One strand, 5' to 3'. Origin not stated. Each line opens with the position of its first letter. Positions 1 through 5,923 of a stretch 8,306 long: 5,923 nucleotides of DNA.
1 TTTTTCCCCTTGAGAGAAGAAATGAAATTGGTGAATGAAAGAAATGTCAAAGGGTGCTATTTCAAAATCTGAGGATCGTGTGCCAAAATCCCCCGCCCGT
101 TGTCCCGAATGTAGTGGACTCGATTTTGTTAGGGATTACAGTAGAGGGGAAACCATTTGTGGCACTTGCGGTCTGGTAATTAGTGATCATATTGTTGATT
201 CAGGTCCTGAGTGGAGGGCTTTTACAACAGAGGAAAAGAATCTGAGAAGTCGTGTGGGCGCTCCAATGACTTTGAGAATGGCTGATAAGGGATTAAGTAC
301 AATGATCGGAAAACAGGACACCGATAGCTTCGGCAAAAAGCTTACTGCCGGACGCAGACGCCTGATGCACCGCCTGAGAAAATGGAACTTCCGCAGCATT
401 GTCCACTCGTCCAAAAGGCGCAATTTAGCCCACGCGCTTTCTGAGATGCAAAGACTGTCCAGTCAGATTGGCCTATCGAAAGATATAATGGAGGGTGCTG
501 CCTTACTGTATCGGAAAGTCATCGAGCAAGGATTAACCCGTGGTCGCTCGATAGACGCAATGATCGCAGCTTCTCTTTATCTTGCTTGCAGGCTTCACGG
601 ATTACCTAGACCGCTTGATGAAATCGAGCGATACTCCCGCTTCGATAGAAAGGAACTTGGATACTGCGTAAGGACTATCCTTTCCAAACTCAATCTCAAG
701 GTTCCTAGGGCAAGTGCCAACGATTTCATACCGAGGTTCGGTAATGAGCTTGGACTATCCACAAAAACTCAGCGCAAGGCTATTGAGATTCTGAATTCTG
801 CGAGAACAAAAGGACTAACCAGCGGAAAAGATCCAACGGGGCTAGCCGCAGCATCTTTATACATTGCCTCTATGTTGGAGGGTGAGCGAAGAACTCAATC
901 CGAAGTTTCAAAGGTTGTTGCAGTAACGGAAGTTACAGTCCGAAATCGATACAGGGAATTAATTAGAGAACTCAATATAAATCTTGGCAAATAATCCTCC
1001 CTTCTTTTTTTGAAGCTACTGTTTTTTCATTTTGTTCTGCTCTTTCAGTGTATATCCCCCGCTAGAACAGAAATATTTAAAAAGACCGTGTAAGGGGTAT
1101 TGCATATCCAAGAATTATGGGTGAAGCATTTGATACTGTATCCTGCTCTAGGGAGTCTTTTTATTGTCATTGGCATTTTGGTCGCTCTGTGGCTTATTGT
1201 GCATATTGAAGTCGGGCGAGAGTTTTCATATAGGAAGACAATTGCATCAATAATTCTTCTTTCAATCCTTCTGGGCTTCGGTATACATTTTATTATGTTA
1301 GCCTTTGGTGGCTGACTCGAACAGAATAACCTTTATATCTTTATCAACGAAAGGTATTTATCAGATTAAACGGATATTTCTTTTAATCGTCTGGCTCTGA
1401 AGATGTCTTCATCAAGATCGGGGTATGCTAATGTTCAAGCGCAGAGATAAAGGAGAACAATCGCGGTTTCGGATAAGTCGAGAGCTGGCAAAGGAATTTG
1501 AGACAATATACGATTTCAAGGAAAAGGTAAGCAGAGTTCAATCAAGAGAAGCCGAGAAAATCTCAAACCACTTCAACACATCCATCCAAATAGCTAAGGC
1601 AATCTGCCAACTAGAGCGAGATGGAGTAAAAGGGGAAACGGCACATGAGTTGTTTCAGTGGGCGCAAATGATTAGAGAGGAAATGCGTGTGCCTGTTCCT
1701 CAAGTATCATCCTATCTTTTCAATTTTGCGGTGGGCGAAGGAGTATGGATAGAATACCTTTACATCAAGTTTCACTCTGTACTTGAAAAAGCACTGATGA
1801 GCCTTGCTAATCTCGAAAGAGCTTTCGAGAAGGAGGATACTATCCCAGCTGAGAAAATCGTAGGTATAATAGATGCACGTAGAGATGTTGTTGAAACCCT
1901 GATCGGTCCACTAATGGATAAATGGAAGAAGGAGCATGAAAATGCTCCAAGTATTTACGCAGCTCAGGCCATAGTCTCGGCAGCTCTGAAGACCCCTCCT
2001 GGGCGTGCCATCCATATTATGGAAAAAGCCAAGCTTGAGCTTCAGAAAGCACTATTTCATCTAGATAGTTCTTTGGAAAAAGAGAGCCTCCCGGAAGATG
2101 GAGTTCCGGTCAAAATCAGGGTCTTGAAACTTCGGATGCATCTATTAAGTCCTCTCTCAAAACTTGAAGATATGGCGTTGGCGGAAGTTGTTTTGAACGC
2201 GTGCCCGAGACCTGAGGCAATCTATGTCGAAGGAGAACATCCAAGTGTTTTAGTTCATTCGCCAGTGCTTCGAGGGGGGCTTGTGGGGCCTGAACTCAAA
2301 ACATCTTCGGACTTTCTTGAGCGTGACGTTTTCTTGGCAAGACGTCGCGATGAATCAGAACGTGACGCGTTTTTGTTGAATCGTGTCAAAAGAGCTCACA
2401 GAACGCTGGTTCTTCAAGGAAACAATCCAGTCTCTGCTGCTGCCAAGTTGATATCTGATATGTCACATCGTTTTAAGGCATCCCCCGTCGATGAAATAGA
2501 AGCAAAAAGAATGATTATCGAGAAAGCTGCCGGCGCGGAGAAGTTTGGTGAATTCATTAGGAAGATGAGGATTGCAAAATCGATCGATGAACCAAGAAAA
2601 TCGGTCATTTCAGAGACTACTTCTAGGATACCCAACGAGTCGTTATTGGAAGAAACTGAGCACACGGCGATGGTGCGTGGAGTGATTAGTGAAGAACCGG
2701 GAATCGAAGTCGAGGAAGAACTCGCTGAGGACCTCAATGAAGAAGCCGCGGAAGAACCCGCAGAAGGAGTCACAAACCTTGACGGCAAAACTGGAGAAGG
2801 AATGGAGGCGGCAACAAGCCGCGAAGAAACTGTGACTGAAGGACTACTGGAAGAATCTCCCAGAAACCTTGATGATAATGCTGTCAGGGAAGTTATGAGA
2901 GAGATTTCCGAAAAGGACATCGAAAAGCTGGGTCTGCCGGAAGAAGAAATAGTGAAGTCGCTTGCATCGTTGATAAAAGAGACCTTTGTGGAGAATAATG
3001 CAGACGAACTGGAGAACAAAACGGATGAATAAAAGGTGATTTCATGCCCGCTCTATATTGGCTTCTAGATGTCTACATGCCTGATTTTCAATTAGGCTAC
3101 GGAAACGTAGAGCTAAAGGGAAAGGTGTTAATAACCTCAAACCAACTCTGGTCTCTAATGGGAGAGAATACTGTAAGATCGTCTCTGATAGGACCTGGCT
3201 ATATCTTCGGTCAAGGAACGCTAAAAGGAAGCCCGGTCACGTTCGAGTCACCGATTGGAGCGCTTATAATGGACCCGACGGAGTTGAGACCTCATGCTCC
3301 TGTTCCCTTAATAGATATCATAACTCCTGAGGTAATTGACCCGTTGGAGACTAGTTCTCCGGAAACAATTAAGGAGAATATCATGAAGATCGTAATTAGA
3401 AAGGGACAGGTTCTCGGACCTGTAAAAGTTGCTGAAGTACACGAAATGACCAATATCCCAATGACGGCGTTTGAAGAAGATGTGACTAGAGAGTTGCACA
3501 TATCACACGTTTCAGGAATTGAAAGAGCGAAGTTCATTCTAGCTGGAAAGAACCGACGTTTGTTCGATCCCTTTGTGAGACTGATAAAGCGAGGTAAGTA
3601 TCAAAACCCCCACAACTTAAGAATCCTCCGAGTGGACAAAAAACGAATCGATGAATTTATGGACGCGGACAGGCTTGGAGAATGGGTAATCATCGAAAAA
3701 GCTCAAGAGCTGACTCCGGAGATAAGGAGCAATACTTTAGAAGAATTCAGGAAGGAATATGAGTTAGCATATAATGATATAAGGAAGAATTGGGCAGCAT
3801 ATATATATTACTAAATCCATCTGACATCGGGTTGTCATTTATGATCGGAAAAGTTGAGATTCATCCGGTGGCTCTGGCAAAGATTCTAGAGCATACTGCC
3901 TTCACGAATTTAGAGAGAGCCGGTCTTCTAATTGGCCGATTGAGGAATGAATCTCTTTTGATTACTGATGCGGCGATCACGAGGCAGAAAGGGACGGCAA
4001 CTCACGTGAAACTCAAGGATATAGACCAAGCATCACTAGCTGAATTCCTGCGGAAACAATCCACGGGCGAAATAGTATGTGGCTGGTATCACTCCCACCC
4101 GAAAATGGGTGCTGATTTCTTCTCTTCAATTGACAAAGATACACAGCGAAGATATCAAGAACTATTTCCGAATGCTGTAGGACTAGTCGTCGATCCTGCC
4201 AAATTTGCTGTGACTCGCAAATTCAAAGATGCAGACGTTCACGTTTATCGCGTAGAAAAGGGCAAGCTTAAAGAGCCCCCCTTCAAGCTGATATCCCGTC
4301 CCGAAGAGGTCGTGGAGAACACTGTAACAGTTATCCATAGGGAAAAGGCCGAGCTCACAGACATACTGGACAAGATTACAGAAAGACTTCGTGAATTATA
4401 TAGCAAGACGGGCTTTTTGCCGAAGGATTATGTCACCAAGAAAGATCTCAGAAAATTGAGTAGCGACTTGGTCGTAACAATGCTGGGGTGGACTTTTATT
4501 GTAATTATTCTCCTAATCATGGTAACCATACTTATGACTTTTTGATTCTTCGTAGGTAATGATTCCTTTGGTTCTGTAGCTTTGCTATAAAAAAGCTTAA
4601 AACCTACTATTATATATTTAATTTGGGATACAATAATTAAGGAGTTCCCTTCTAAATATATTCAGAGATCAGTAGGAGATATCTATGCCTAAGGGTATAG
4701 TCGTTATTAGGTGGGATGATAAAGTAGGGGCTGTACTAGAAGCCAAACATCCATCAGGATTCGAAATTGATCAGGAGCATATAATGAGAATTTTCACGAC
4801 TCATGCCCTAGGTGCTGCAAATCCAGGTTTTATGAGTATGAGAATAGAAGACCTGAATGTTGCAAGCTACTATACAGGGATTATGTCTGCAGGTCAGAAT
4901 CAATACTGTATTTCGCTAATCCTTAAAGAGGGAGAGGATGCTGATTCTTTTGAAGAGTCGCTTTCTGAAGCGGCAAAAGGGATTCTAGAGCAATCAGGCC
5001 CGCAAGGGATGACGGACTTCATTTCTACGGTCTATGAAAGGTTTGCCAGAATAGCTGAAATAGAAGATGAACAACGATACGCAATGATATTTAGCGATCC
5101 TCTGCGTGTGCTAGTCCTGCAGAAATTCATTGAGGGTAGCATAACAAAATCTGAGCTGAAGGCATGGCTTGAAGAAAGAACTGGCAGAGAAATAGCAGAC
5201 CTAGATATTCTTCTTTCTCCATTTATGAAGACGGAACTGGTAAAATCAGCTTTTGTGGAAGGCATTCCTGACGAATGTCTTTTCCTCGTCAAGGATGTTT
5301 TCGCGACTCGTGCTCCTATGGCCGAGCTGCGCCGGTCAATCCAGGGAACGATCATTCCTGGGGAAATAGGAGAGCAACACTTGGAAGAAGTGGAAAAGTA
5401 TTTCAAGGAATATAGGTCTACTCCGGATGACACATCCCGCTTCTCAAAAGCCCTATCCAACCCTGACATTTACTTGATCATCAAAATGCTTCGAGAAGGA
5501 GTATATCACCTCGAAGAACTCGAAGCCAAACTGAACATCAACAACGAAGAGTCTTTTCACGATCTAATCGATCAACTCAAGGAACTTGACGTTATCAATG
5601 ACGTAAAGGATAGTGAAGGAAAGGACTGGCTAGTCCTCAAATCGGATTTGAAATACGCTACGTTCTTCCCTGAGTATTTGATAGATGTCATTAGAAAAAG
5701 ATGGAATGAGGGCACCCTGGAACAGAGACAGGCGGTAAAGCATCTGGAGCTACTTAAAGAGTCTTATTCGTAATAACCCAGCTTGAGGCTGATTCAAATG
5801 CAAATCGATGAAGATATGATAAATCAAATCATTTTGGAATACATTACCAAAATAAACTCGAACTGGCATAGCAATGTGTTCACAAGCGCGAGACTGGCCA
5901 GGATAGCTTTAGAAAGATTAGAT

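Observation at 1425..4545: Candidate undescribed three-gene module: acidic-tail protein, 256-aa unknown and membrane-anchored JAMM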

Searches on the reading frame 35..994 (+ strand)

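Call 3: search_protein_families(library=pfam, proteins=[window:35-994:+], max_evalue=0.1)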
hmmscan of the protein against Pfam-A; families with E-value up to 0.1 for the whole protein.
window:35-994:+ (319 aa): 6 families
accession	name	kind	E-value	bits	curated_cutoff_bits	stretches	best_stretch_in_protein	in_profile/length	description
PF00382.24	TFIIB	-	1e-41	141.3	23.6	2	224-311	4-91/92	Transcription factor TFIIB repeat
PF08271.17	Zn_Ribbon_TF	-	4.8e-18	64.9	29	1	22-63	2-43/43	TFIIB zinc-binding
PF00134.28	Cyclin_N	-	0.00011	22.3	23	0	127-222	30-125/127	Cyclin, N-terminal domain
PF02984.24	Cyclin_C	-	0.03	14.8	22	0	178-219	49-90/119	Cyclin, C-terminal domain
PF22109.2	Zn_ribbon_tTFIIB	-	0.035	14.4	28.6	1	23-49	12-39/40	Transcription factor IIB, zinc ribbon, Trypanosome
PF04545.22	Sigma70_r4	-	0.042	13.8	24.1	0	283-311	18-46/50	Sigma-70, region 4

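Call 4: search_protein_families(library=ncbifam, proteins=[window:35-994:+], max_evalue=0.1)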
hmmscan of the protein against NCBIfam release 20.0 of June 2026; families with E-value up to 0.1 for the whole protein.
window:35-994:+ (319 aa): 3 families
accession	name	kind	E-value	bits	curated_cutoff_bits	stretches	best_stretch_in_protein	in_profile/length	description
NF001658.0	PRK00423.1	subfamily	2.1e-123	411.4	384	1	15-317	8-310/312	transcription initiation factor IIB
NF047959.1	TA_toxin_VapC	equivalog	0.0017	18.5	80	1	127-179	51-100/125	type II toxin-antitoxin system VapC family toxin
TIGR02937.1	sigma70-ECF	superfamily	0.019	14.6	42.9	1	277-314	130-162/165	sigma-70 family RNA polymerase sigma factor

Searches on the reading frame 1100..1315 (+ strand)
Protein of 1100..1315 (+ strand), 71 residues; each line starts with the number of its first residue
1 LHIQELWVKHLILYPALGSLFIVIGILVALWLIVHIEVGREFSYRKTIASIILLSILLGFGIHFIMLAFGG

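Call 3: search_protein_families(library=pfam, proteins=[window:1100-1315:+], max_evalue=0.1)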
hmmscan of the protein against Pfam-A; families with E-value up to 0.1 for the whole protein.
window:1100-1315:+ (71 aa): 3 families
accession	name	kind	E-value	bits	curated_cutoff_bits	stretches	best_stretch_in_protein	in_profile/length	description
PF05251.17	Ost5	-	1e-05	26.1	27.4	1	12-70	10-70/73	Oligosaccharyltransferase subunit 5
PF11877.13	DUF3397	-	0.019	15.6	25.9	1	17-69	58-110/112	Protein of unknown function (DUF3397)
PF13903.11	Claudin_2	-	0.071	13.3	29.1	1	6-44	113-153/192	PMP-22/EMP/MP20/Claudin tight junction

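Call 4: search_protein_families(library=ncbifam, proteins=[window:1100-1315:+], max_evalue=0.1)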
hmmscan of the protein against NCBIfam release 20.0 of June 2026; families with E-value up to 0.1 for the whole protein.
window:1100-1315:+ (71 aa): 0 families

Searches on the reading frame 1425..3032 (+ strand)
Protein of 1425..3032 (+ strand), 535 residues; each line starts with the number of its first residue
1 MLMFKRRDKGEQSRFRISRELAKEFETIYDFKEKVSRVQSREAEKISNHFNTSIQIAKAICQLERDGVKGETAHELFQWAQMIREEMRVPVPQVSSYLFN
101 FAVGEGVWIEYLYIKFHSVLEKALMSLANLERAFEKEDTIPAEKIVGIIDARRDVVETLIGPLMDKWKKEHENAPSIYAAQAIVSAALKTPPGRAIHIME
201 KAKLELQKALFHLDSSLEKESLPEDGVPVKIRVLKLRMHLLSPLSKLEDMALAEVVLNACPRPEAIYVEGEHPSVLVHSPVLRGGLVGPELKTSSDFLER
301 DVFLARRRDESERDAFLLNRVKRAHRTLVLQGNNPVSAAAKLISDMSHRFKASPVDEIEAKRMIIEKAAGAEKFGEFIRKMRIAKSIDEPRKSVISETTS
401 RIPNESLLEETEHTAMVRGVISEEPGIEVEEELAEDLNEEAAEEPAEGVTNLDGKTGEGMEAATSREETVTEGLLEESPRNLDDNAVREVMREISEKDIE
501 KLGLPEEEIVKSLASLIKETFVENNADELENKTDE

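Call 3: search_protein_families(library=pfam, proteins=[window:1425-3032:+], max_evalue=0.1)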
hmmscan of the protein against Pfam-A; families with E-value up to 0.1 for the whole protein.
window:1425-3032:+ (535 aa): 1 family
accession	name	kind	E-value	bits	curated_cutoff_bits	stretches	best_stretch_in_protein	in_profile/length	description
PF06757.18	Ins_allergen_rp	-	0.095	13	23.2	0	23-69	123-169/174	Insect allergen related repeat, nitrile-specifier detoxification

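Call 4: search_protein_families(library=ncbifam, proteins=[window:1425-3032:+], max_evalue=0.1)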
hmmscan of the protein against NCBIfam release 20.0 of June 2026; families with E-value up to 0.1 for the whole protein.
window:1425-3032:+ (535 aa): 0 families

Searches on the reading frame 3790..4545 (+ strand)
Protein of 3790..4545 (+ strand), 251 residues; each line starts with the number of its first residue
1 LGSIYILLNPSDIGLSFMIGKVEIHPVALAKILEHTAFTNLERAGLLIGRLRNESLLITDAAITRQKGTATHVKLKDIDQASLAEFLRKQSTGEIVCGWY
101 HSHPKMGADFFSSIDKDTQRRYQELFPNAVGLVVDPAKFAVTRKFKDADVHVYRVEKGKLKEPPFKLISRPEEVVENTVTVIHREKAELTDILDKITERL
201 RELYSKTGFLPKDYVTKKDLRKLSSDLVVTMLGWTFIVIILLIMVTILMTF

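Call 3: search_protein_families(library=pfam, proteins=[window:3790-4545:+], max_evalue=0.1)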
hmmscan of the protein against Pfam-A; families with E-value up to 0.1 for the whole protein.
window:3790-4545:+ (251 aa): 3 families
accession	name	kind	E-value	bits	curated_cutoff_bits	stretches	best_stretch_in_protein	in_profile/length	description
PF01398.27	JAB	-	1.1e-16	61.2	22.5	1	21-128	5-117/117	JAB1/Mov34/MPN/PAD-1 ubiquitin protease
PF14464.11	Prok-JAB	-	1.1e-07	32.2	25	1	39-120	16-91/114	Prokaryotic homologs of the JAB domain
PF03665.18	UPF0172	-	0.00029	21.2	24.4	1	21-171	1-149/192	Uncharacterised protein family (UPF0172)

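Call 4: search_protein_families(library=ncbifam, proteins=[window:3790-4545:+], max_evalue=0.1)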
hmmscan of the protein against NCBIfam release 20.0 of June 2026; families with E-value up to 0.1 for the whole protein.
window:3790-4545:+ (251 aa): 2 families
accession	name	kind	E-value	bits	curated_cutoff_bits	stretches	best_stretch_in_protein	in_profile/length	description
NF041370.1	desamp_Halo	equivalog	0.0017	18.3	130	1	32-117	11-97/133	desampylase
TIGR02256.1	ICE_VC0181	hypoth_equivalog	0.039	13.9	127.6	1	36-121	10-99/131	conserved hypothetical protein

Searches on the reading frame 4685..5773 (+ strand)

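Call 3: search_protein_families(library=pfam, proteins=[window:4685-5773:+], max_evalue=0.1)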
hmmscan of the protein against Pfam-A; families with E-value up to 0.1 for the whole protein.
window:4685-5773:+ (362 aa): 1 family
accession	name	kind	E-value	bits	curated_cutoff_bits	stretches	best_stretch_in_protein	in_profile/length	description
PF23159.1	WH_Rok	-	0.076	13.6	27.6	0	151-182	14-45/58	Repressor Rok winged helix domain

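Call 4: search_protein_families(library=ncbifam, proteins=[window:4685-5773:+], max_evalue=0.1)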
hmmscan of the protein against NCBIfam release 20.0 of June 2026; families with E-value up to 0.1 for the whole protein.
window:4685-5773:+ (362 aa): 1 family
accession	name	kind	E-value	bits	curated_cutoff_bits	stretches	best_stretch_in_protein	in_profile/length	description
NF040642.1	sulf_sens_BigR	equivalog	0.025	14.6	155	1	249-306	9-65/95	sulfite-sensing transcriptional repressor BigR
